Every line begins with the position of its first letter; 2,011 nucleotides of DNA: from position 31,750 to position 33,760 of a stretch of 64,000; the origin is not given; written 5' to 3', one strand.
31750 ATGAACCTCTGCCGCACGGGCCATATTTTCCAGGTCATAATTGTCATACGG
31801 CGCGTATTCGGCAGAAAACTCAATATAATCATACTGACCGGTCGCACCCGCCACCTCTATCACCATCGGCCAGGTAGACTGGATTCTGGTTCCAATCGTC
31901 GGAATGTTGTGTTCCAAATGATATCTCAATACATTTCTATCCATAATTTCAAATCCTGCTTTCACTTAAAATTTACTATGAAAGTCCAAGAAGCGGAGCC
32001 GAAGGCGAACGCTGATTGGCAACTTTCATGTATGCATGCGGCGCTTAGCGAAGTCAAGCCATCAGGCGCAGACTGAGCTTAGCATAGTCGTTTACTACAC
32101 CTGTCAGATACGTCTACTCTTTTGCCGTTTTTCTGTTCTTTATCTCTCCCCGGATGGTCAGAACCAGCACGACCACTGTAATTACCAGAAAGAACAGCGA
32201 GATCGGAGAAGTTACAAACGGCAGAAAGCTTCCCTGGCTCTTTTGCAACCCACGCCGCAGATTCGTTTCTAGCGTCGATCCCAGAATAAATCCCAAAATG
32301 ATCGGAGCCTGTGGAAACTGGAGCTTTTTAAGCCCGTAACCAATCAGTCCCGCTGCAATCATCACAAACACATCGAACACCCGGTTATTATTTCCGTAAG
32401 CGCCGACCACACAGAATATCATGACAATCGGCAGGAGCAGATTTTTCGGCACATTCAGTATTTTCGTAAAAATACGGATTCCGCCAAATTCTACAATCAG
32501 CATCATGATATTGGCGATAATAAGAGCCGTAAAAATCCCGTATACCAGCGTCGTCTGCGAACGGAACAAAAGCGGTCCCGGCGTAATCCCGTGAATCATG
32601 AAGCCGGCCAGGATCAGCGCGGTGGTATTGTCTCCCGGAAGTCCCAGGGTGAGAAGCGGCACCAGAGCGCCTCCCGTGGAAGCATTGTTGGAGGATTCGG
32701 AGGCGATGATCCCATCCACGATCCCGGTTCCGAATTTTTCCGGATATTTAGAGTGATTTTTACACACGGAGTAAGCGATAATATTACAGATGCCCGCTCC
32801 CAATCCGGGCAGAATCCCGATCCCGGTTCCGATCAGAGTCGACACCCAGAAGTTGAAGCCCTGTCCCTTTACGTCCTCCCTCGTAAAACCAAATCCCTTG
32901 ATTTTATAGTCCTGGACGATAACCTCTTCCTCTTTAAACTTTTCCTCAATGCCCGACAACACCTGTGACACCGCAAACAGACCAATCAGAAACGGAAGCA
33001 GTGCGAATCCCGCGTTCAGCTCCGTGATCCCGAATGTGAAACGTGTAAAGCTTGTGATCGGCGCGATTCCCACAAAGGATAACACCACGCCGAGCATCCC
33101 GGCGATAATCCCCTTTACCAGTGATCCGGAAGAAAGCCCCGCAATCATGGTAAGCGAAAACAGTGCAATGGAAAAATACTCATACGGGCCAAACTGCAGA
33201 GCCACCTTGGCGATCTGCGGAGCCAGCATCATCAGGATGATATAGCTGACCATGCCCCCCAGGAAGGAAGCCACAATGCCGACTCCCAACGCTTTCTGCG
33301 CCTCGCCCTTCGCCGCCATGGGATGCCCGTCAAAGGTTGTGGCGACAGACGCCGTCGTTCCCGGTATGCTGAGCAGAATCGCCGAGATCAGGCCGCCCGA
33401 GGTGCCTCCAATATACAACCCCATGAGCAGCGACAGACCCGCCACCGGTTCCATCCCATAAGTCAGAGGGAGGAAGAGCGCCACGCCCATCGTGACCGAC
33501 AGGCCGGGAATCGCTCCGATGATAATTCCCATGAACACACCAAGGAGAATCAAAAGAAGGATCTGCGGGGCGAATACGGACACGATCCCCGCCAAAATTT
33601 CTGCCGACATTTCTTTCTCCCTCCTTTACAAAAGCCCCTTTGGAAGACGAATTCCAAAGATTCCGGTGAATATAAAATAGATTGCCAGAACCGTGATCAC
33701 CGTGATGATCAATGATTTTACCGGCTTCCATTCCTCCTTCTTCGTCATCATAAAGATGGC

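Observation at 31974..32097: A ~125-nt two-hairpin intergenic repeat family whose paired positions co-vary between copies (copy 1)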

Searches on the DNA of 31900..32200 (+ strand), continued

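Call 66: search_with_rna_model(model_id=R1, sources=[L026, L027, L030, L031, L032, L033, L034, L035, L036, L037, L038, L039, L040, L041, L042, L043, L044, L045, L046, L047, L048, L049, L050, L051, L052, L053, L054, L055, L056, L057, L058, L059, L060, L061, L062, L063, L064, L065, L066, L067, L068, L069, L070, L071, L072, L073, L074, L075, L076, L077, L078, L079, L080, L081, L082, L083, L084, L085, L086, L087, L088, L089, L090, L091, L092, L093, L094, L095, L096, L097, L098, L099, L100, L101, L102, L103, L104, L105, L106, L107, L108, L109, L110, L111, L112, L113, L114, L115, L116, L117, L118, L119, L120, L121, L122, L123, L124, L125], max_evalue=1)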
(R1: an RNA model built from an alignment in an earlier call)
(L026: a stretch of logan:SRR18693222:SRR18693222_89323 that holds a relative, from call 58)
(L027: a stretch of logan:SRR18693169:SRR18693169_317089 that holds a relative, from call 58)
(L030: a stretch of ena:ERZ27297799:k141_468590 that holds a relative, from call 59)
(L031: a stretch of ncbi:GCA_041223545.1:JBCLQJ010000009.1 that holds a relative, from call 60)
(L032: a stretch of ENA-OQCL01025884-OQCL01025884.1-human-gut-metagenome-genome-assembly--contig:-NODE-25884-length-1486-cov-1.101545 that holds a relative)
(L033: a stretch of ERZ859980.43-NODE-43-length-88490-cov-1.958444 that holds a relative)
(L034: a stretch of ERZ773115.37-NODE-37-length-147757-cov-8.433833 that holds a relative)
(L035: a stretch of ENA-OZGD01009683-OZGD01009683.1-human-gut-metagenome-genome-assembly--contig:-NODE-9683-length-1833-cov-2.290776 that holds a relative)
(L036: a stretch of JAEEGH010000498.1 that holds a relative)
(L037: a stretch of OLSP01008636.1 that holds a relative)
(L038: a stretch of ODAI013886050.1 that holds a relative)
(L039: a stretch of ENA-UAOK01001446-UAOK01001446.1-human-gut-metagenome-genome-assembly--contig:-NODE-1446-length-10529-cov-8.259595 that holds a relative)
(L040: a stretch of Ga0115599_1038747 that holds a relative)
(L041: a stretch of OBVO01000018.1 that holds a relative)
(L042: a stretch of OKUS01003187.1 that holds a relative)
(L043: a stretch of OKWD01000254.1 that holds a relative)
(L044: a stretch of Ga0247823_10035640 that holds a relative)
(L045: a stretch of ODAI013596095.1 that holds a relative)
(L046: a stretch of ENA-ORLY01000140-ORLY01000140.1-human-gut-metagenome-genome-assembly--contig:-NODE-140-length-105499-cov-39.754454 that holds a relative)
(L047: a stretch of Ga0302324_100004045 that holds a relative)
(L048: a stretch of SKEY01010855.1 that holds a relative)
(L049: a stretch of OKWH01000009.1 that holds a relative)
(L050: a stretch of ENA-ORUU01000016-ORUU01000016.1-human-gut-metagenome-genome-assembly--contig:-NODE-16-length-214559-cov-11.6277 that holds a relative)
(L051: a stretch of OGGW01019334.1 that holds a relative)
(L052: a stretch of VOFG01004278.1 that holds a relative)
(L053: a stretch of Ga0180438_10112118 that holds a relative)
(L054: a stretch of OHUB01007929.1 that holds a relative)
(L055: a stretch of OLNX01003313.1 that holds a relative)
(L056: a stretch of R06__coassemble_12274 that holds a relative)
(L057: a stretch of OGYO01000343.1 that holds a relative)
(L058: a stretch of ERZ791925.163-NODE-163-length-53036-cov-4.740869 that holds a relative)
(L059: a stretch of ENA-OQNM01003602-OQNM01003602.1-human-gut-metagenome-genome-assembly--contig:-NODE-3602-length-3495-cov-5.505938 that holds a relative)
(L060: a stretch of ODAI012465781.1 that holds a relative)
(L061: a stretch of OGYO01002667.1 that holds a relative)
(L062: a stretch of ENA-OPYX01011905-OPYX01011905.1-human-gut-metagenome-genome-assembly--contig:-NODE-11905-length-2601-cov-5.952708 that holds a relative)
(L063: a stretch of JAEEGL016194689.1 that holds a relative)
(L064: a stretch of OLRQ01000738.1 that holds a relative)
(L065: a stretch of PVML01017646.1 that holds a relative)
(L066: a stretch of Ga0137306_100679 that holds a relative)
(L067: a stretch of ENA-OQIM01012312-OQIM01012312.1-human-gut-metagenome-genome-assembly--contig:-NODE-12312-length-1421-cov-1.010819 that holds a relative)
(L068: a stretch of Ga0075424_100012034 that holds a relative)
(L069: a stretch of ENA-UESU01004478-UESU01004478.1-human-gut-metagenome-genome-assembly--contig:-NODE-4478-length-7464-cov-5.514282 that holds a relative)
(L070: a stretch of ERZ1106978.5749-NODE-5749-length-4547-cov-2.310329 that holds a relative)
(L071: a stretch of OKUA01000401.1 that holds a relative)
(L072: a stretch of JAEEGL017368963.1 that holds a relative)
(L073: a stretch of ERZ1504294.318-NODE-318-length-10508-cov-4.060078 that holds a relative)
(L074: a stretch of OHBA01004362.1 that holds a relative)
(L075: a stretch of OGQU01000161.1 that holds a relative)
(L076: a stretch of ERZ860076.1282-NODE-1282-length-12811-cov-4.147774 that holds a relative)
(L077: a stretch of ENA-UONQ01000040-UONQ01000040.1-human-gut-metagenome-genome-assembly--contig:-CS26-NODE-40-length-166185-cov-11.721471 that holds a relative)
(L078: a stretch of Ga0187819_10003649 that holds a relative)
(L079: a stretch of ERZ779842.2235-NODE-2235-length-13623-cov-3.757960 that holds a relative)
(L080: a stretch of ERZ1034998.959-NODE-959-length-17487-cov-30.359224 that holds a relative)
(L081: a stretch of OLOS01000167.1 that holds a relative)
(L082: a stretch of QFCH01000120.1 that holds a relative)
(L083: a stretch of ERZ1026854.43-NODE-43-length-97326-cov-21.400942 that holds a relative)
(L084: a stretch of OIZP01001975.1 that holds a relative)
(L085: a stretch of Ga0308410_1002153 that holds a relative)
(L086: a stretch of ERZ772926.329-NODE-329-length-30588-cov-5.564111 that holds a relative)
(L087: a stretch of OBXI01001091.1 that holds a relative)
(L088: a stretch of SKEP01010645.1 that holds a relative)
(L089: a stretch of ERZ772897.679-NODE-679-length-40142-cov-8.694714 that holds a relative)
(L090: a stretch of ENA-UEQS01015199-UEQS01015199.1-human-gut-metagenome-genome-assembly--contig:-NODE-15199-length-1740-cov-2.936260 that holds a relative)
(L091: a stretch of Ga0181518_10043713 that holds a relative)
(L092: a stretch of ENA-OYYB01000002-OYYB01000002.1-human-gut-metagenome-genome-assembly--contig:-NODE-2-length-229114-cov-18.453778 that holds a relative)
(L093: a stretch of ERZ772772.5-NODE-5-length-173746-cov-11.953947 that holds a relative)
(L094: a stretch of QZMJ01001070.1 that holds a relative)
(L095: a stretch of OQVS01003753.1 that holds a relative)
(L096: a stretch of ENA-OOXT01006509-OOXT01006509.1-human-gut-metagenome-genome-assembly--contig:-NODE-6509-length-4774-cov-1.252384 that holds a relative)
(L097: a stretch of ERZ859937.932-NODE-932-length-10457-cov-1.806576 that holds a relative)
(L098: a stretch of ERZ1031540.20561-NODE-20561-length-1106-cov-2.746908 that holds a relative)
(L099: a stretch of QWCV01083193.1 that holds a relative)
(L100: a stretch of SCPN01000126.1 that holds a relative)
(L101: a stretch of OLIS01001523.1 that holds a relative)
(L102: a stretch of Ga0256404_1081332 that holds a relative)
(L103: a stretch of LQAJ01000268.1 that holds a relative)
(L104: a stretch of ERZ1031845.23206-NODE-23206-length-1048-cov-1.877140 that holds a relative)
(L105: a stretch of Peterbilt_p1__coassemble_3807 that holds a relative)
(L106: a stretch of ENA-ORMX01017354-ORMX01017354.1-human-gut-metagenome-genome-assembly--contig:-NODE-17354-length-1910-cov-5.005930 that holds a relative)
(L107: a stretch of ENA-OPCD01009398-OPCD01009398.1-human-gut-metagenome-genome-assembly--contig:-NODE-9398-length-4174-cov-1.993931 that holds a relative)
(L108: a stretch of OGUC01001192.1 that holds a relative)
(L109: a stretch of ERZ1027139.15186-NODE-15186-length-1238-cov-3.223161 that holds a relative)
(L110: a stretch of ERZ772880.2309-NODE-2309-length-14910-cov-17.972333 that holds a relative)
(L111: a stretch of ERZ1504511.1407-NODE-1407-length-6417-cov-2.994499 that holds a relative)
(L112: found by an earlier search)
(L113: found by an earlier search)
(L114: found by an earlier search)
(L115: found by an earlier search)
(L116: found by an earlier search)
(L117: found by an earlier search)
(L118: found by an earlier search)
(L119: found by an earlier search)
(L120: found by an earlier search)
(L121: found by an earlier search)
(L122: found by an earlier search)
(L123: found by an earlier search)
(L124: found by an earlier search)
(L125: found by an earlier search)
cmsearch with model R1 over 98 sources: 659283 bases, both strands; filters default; matches with E-value up to 1: 0.
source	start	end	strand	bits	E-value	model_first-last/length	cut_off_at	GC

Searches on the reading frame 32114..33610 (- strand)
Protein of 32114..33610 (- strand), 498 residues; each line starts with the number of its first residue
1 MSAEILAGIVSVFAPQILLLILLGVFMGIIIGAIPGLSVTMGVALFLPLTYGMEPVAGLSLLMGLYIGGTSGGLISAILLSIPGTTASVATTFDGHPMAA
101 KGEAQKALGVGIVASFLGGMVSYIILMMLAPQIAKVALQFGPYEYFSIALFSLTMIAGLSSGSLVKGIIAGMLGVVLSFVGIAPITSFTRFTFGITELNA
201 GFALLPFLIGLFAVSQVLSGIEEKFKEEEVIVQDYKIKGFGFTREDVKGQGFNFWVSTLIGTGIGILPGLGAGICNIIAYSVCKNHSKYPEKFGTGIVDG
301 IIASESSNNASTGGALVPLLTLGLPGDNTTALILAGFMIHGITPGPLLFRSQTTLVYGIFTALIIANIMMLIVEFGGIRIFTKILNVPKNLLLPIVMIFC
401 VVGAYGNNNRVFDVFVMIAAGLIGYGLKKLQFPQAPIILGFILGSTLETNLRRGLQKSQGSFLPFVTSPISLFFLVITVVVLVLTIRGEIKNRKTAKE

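Call 24: find_encoding_contigs(protein=window:32114-33610:-, flank=3000, max_places=10)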
Protein window:32114-33610:- (498 aa): no gene with exactly this product is on record in the collection.

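Call 31: search_protein_families(library=pfam, proteins=[window:32114-33610:-])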
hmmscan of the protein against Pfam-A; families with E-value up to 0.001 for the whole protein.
window:32114-33610:- (498 aa): 1 family
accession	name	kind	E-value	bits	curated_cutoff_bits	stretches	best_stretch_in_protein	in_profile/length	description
PF01970.21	TctA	-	5e-154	513.4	28.9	1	18-439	1-423/423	Tripartite tricarboxylate transporter TctA family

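Call 57: find_homologous_proteins(query=window:32114-33610:-, max_evalue=1e-150)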
Query window:32114-33610:- (498 aa): 1863 proteins with E <= 1e-150 among 8000 candidates; the best 120 are listed.
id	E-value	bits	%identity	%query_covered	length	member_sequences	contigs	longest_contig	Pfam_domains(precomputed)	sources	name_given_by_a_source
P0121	0.0e+0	1037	100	100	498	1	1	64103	PF01970.22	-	-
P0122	3.5e-272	921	88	100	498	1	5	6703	PF01970.22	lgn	-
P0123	8.0e-266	900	85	99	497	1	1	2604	PF01970.22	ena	-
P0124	1.4e-265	900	85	99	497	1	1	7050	PF01970.22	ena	-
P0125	1.5e-265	899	86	98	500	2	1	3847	PF01970.22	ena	-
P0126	5.9e-256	868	83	100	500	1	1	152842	PF01970.22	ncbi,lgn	ncbi:tripartite tricarboxylate transporter permease [Lachnospiraceae bacterium 62-35]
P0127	1.8e-255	866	81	100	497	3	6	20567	PF01970.22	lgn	-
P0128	1.4e-254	863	81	100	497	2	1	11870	PF01970.22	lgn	-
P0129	8.3e-254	861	82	100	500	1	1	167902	PF01970.22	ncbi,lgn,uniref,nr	ncbi:tripartite tricarboxylate transporter permease [Clostridium sp. AM58-1XD]|uniref:tripartite tri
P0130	1.2e-247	840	80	99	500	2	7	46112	PF01970.22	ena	-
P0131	3.1e-247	839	79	100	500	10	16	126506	PF01970.22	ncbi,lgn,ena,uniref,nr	ncbi:MAG: tripartite tricarboxylate transporter permease [Lachnoclostridium edouardi]|uniref:tripart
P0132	3.7e-246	835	78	100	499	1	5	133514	PF01970.22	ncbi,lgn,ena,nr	ncbi:MAG: tripartite tricarboxylate transporter permease [Oribacterium sp.]|nr:tripartite tricarboxy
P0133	1.6e-245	833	77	100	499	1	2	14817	PF01970.22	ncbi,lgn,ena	-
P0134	8.6e-245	831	77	100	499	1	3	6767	PF01970.22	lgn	-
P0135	1.6e-244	830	77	100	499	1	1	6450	PF01970.22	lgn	-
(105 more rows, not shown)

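Call 58: find_encoding_contigs(protein=P0122, flank=4000, max_places=5)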
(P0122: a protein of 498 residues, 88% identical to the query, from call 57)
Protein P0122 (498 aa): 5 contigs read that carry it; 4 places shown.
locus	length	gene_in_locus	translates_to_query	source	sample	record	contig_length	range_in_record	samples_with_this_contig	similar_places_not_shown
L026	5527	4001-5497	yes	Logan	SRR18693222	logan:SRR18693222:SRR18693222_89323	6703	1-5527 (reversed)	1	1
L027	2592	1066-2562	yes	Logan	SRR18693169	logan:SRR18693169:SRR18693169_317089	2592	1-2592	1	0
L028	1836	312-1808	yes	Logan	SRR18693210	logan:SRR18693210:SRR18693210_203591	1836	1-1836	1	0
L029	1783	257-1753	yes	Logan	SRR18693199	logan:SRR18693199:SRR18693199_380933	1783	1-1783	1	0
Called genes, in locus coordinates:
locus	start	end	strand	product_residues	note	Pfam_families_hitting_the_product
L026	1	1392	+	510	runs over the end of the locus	PF13556:HTH_30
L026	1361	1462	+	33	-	-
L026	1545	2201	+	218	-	PF00392:GntR, PF07729:FCD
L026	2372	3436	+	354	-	PF03401:TctC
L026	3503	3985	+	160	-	PF07331:TctB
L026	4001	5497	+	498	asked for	PF01970:TctA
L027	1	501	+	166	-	?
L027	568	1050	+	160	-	PF07331:TctB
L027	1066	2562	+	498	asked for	PF01970:TctA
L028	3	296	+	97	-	?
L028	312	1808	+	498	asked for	PF01970:TctA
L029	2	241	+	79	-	?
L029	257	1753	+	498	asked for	PF01970:TctA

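Call 59: find_encoding_contigs(protein=P0124, flank=4000, max_places=2)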
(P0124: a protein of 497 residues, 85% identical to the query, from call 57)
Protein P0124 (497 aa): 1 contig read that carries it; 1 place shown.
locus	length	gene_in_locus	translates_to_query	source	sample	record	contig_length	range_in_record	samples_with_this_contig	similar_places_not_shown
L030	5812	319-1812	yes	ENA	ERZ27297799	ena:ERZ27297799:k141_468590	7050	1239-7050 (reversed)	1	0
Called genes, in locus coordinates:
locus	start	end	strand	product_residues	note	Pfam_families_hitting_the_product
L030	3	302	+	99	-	?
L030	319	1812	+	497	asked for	PF01970:TctA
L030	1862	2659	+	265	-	PF03328:HpcH_HpaI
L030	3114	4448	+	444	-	PF02812:ELFV_dehydrog_N, PF00208:ELFV_dehydrog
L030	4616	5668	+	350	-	PF03193:RsgA_GTPase, PF00005:ABC_tran (weak), PF01926:MMR_HSR1 (weak)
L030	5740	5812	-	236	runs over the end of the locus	PF00005:ABC_tran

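Call 60: find_encoding_contigs(protein=P0126, flank=4000, max_places=2)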
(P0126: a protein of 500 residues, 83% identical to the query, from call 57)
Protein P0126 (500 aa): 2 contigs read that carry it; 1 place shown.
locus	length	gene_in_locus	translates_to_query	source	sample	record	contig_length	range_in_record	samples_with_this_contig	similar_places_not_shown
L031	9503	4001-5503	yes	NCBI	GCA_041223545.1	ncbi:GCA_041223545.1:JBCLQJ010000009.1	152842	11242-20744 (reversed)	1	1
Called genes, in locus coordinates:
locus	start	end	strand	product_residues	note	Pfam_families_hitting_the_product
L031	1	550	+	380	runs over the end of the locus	PF02595:Gly_kinase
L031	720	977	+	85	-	PF09932:DUF2164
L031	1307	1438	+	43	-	-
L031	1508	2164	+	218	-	PF00392:GntR, PF07729:FCD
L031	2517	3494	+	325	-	PF03401:TctC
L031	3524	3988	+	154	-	PF07331:TctB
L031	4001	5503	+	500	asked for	PF01970:TctA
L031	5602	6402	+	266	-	PF03328:HpcH_HpaI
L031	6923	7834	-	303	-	PF00126:HTH_1, PF03466:LysR_substrate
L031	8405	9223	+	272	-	PF00248:Aldo_ket_red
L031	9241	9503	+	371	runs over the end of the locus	PF01522:Polysacc_deac_1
